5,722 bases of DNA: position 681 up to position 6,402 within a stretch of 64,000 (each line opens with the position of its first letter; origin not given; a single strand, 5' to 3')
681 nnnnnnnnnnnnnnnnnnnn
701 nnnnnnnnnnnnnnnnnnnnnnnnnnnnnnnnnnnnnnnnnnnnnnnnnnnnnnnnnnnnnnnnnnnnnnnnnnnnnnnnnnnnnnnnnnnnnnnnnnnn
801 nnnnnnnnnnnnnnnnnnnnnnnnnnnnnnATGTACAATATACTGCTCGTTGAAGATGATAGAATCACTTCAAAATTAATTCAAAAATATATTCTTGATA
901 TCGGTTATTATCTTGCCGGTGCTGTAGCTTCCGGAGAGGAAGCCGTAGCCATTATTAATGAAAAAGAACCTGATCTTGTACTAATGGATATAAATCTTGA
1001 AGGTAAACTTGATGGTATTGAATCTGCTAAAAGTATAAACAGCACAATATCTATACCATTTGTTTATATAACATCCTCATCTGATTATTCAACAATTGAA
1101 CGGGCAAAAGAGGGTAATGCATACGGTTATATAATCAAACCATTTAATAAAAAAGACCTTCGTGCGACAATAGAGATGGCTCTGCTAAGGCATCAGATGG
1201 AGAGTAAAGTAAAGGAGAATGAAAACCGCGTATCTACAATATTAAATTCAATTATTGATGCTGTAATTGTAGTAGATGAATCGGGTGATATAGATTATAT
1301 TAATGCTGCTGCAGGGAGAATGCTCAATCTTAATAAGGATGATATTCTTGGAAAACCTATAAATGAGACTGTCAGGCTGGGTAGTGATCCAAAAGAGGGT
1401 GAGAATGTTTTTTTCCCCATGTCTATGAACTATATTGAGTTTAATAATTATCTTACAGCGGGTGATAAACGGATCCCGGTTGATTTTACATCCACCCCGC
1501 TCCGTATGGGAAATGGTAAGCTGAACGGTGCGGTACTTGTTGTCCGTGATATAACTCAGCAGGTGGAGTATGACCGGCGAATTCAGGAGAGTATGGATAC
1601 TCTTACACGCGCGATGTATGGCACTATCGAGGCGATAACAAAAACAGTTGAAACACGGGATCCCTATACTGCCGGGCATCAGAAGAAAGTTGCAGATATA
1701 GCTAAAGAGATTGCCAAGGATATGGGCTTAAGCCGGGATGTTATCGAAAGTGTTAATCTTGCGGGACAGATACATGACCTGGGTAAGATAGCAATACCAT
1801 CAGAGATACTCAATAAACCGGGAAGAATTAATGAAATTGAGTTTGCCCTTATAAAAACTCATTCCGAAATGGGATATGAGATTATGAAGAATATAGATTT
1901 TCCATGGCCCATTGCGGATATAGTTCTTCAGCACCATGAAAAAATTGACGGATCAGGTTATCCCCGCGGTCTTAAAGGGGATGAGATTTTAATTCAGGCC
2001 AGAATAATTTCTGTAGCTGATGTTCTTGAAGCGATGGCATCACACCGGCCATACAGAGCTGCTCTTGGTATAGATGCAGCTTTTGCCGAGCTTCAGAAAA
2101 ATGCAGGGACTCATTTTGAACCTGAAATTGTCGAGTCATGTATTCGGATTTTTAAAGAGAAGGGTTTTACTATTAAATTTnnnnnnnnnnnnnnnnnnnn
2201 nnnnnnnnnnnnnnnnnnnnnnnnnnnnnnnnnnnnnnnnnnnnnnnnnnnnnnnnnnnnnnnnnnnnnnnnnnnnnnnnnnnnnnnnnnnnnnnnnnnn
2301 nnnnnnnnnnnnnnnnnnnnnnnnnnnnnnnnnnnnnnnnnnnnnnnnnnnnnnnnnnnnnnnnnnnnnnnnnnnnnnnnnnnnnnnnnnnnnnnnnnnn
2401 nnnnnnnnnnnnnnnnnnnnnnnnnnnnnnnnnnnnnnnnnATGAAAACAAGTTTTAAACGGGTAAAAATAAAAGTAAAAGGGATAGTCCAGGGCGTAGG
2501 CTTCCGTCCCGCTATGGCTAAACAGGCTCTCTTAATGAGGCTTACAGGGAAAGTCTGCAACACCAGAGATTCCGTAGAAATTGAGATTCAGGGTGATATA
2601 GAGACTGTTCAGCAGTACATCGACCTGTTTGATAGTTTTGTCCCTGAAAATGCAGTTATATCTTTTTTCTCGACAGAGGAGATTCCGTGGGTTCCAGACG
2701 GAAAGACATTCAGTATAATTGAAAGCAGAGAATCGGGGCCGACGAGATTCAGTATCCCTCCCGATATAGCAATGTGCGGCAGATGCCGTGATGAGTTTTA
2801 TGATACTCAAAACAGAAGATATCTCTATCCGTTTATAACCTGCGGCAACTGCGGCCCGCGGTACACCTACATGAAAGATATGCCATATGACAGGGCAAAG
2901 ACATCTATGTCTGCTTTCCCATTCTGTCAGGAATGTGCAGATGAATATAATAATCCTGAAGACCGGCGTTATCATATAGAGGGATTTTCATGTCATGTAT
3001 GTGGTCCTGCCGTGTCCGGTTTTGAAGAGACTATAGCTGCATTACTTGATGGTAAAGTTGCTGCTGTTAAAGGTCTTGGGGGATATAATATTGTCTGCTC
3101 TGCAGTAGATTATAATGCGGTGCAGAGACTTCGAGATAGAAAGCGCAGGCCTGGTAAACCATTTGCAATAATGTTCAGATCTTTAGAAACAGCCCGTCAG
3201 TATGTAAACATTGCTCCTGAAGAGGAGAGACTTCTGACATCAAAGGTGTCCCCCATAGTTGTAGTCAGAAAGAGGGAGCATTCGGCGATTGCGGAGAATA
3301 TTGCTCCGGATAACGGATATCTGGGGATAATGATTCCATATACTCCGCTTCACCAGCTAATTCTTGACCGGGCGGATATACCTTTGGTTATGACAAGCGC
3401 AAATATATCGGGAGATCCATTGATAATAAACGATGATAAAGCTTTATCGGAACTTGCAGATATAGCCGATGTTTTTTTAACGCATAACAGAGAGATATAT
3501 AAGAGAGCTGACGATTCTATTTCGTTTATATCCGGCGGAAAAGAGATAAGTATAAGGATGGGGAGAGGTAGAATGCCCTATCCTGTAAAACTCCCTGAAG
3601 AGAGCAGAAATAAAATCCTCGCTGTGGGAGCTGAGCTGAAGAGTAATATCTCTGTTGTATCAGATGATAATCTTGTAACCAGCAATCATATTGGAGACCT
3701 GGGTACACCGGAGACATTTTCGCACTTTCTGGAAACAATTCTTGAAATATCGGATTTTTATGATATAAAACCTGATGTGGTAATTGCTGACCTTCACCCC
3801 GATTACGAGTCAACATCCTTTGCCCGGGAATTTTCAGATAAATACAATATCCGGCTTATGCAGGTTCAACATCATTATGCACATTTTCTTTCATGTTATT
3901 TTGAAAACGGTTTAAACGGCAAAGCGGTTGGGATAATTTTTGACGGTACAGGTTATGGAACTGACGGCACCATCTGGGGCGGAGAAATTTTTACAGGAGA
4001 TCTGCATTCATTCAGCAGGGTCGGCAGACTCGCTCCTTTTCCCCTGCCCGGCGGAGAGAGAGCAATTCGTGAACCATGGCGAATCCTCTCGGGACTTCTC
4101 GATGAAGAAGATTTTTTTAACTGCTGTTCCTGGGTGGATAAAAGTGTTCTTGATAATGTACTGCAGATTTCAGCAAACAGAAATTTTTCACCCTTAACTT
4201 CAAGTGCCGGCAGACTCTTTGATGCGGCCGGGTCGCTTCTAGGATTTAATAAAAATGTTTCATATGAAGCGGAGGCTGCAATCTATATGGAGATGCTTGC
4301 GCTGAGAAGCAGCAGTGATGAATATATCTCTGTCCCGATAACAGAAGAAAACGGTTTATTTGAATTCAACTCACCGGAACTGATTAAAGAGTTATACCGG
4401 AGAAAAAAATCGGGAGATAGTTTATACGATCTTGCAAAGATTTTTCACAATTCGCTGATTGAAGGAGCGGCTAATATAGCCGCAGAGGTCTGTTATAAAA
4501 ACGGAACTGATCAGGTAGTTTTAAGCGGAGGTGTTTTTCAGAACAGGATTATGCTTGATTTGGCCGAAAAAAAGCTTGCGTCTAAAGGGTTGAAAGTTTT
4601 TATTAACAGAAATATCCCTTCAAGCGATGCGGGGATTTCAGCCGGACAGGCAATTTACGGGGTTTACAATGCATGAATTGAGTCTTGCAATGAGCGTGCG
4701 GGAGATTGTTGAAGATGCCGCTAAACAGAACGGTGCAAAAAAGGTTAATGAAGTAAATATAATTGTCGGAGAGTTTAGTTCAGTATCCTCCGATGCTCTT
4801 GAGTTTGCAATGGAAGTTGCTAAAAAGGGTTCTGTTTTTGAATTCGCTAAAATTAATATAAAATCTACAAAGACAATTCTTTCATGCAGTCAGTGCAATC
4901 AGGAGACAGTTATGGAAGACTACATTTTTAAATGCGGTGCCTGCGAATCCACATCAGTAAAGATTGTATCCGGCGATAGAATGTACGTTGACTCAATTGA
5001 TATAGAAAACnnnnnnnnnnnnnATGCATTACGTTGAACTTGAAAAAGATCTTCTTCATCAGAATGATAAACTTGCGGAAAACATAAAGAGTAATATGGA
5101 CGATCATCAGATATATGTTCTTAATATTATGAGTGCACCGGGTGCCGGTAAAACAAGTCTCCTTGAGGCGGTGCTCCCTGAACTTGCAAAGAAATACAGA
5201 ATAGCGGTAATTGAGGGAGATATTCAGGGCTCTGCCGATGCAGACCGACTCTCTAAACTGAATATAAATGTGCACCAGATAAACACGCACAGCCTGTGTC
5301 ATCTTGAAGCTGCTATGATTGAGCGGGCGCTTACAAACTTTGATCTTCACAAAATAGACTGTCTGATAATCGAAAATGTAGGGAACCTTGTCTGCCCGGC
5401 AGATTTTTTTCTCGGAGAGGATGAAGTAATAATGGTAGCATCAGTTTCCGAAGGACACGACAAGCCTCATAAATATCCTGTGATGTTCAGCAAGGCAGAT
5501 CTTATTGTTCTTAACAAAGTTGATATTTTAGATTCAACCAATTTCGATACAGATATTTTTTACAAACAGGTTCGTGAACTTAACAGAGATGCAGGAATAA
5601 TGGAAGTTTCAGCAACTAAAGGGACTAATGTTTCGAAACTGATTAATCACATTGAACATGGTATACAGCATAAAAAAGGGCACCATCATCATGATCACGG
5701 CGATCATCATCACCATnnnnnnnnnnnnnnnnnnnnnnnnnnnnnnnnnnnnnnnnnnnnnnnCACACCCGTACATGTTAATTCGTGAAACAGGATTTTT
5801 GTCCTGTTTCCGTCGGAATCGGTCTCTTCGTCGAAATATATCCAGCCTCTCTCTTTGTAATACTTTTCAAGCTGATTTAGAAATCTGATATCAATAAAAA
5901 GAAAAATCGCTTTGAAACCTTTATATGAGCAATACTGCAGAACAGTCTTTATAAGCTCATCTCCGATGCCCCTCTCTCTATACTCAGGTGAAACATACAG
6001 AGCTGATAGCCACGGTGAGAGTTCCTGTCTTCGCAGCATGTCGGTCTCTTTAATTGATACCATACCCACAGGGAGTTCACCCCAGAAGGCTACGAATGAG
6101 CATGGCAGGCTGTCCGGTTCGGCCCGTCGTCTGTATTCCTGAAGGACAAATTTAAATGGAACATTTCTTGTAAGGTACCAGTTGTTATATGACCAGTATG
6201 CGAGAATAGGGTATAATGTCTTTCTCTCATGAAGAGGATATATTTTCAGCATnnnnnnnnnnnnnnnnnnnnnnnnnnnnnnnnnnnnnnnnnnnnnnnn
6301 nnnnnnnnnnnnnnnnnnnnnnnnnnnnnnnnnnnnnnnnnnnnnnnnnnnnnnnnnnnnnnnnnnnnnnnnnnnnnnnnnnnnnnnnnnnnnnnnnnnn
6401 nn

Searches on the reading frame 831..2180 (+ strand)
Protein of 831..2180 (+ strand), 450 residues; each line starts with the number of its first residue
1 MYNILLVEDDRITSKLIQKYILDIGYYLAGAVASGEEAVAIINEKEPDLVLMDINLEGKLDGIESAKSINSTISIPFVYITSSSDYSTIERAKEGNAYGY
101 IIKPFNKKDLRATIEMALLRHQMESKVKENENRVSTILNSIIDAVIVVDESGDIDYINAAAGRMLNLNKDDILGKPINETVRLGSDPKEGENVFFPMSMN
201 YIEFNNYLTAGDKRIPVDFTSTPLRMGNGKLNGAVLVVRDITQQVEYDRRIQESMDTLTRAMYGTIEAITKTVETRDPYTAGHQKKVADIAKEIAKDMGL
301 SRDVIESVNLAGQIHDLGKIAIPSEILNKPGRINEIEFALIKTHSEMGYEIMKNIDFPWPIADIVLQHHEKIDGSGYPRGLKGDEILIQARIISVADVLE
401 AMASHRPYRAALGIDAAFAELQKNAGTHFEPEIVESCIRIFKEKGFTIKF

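Call 79: search_protein_families(library=pfam, proteins=[window:831-2180:+], max_evalue=0.00001)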
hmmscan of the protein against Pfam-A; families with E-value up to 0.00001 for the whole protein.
window:831-2180:+ (450 aa): 6 families
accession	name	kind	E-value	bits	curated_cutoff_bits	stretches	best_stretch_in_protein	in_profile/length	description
PF13487.12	HD_5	-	1.2e-39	136.2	27.2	1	271-433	5-170/170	HD domain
PF00072.30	Response_reg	-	6e-22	78.4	30.2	1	4-114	1-110/111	Response regulator receiver domain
PF01966.28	HD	-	4.2e-20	72.6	22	1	281-402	2-116/116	HD domain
PF13426.13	PAS_9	-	2.8e-13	50.5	27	1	143-243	2-103/103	PAS domain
PF00989.32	PAS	-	4.1e-12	46.6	22.6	1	133-241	2-113/113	PAS fold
PF08448.16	PAS_4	-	3.1e-10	40.7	23.1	1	138-245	1-109/110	PAS fold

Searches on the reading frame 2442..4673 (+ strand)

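Call 79: search_protein_families(library=pfam, proteins=[window:2442-4673:+], max_evalue=0.00001)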
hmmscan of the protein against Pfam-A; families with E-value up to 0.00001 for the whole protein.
window:2442-4673:+ (744 aa): 5 families
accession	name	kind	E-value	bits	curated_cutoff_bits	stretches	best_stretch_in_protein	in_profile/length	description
PF22521.2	HypF_C_2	-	2.6e-71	240.6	27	1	497-736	1-241/241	Carbamoyltransferase, Kae1-like Domain, second subdomain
PF01300.24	Sua5_yciO_yrdC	-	7.7e-44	149.7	25.1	1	200-373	2-177/178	Telomere recombination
PF17788.7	HypF_C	-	5.1e-30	104.5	23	1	388-488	2-99/99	HypF Kae1-like domain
PF07503.17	zf-HYPF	-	1.7e-24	85.8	23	2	111-143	1-33/34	HypF finger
PF00708.24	Acylphosphatase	-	3.7e-16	59.6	22.5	1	9-92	2-85/85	Acylphosphatase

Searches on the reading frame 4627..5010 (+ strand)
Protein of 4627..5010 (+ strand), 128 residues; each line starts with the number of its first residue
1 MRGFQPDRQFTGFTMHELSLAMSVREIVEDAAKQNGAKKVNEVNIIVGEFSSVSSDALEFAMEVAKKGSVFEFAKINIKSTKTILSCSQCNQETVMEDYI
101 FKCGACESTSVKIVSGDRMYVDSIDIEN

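Call 79: search_protein_families(library=pfam, proteins=[window:4627-5010:+], max_evalue=0.00001)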
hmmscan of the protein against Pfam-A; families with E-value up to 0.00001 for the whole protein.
window:4627-5010:+ (128 aa): 1 family
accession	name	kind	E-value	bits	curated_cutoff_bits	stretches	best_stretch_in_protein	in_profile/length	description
PF01155.25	HypA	-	7.4e-30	103.7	28.9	1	15-125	1-111/112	Hydrogenase/urease nickel incorporation, metallochaperone, hypA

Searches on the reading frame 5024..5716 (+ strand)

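Call 79: search_protein_families(library=pfam, proteins=[window:5024-5716:+], max_evalue=0.00001)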
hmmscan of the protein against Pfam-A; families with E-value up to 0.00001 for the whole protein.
window:5024-5716:+ (231 aa): 1 family
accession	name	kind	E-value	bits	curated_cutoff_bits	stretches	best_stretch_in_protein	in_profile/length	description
PF02492.25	cobW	-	1.5e-24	87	20.7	1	32-192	2-178/180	CobW/HypB/UreG, nucleotide-binding domain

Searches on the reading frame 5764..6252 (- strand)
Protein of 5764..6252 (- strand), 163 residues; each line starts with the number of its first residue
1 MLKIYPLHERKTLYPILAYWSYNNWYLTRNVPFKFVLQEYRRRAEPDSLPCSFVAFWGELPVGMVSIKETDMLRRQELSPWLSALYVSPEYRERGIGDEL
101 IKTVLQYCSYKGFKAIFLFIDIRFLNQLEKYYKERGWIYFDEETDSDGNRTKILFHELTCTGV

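Call 79: search_protein_families(library=pfam, proteins=[window:5764-6252:-], max_evalue=0.00001)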
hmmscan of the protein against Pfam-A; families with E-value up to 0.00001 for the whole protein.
window:5764-6252:- (163 aa): 3 families
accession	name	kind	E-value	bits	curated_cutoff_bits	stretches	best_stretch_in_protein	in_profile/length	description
PF00583.31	Acetyltransf_1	-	4.2e-12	46.8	20.7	1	38-136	25-115/116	Acetyltransferase (GNAT) family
PF13673.13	Acetyltransf_10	-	1e-11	45.3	23.6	1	52-150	33-120/128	Acetyltransferase (GNAT) domain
PF13508.13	Acetyltransf_7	-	3.6e-08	34.1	27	1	53-137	6-82/84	Acetyltransferase (GNAT) domain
